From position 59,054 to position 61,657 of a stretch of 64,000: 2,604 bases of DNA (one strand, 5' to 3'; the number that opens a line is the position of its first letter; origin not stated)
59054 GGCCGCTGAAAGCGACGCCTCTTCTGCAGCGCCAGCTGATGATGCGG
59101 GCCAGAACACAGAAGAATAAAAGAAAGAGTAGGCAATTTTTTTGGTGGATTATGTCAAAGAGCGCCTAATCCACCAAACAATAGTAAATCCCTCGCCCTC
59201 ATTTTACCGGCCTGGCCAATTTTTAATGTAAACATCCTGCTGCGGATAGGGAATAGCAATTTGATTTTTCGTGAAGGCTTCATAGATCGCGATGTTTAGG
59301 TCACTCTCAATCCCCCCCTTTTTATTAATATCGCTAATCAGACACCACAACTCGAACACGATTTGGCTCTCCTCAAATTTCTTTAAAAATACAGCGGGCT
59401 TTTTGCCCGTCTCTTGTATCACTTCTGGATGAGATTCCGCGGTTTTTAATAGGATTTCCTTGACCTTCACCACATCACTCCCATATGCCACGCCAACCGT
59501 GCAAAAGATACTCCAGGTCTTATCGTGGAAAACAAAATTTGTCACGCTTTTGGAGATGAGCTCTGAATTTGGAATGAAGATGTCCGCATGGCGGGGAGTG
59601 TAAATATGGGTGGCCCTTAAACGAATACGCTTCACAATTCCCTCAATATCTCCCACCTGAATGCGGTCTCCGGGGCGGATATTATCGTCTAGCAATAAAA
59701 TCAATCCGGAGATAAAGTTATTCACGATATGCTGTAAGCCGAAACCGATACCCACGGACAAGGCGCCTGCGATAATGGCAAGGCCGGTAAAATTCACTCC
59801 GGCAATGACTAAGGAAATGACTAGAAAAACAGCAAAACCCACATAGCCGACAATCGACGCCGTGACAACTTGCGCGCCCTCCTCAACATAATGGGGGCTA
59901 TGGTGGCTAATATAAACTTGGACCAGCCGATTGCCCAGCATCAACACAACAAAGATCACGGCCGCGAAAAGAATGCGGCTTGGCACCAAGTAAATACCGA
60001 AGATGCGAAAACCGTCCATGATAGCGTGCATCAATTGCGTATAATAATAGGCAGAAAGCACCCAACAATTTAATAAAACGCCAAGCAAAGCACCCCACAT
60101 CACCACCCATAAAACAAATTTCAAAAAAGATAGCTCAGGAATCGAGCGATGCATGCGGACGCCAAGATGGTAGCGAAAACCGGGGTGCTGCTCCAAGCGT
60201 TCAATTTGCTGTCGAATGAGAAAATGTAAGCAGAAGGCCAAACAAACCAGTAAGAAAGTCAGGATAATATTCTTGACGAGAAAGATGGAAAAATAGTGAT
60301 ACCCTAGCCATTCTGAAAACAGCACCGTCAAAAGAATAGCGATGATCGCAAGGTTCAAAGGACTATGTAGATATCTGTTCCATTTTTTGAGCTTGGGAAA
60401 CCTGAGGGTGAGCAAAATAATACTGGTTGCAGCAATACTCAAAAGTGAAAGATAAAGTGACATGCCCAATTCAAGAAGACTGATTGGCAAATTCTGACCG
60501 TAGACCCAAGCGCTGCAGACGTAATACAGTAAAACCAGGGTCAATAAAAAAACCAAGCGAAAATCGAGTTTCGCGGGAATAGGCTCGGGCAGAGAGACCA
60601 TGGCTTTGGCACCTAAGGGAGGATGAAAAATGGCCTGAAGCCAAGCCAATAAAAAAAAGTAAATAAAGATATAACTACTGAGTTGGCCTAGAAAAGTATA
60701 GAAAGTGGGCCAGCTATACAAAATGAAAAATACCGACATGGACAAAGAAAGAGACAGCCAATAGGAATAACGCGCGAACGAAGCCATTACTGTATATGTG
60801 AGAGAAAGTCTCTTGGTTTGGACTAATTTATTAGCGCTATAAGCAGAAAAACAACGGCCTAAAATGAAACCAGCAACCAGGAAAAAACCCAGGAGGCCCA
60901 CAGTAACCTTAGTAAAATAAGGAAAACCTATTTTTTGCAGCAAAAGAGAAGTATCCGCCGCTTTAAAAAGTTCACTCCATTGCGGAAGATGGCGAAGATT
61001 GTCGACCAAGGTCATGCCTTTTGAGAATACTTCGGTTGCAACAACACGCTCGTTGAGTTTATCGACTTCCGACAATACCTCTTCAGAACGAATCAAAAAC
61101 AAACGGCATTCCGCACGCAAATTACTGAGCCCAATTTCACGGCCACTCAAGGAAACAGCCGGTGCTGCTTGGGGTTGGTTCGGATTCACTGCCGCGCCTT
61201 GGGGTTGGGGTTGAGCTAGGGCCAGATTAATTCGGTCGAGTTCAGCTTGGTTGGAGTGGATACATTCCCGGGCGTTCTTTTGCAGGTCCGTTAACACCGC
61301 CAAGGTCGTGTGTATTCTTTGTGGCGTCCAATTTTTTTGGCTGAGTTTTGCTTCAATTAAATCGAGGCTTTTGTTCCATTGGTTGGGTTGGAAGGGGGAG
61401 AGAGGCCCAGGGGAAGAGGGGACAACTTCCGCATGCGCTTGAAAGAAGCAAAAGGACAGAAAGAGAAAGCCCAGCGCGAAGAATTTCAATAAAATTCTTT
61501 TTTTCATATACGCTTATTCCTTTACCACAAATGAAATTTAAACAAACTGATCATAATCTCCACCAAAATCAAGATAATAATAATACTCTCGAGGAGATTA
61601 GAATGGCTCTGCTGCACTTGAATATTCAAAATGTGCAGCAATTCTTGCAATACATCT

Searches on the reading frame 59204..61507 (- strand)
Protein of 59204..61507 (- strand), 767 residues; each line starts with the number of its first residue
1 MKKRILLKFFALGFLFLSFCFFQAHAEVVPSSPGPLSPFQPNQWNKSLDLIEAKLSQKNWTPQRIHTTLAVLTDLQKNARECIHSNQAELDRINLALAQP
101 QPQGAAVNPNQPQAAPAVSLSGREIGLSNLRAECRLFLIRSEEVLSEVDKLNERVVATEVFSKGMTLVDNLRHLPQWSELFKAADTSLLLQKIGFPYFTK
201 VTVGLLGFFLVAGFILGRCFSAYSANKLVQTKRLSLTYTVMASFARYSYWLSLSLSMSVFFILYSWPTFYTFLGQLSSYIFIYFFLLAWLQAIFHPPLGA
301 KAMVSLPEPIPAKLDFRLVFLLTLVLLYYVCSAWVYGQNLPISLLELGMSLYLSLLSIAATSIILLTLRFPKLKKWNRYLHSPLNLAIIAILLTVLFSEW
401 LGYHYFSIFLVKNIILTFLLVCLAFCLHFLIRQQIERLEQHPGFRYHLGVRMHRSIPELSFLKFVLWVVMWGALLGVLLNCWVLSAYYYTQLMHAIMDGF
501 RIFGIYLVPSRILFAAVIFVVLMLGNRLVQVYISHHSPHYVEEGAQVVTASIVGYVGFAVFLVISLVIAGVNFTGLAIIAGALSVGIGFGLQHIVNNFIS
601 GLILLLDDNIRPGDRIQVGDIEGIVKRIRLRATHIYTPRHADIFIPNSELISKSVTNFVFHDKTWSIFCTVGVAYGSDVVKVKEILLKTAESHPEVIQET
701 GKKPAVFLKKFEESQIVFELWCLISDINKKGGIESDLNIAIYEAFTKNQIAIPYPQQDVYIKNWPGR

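Call 65: search_protein_families(library=pfam, proteins=[window:59204-61507:-], max_evalue=0.00001)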
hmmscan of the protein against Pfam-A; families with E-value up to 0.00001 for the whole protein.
window:59204-61507:- (767 aa): 2 families
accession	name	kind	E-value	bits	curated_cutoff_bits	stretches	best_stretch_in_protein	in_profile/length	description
PF00924.24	MS_channel_2nd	-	2.6e-20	72.7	20.2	1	594-658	2-66/68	Mechanosensitive ion channel, beta-domain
PF21082.3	MS_channel_3rd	-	2.2e-13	50.9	21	1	669-752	3-88/88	Mechanosensitive ion channel MscS, C-terminal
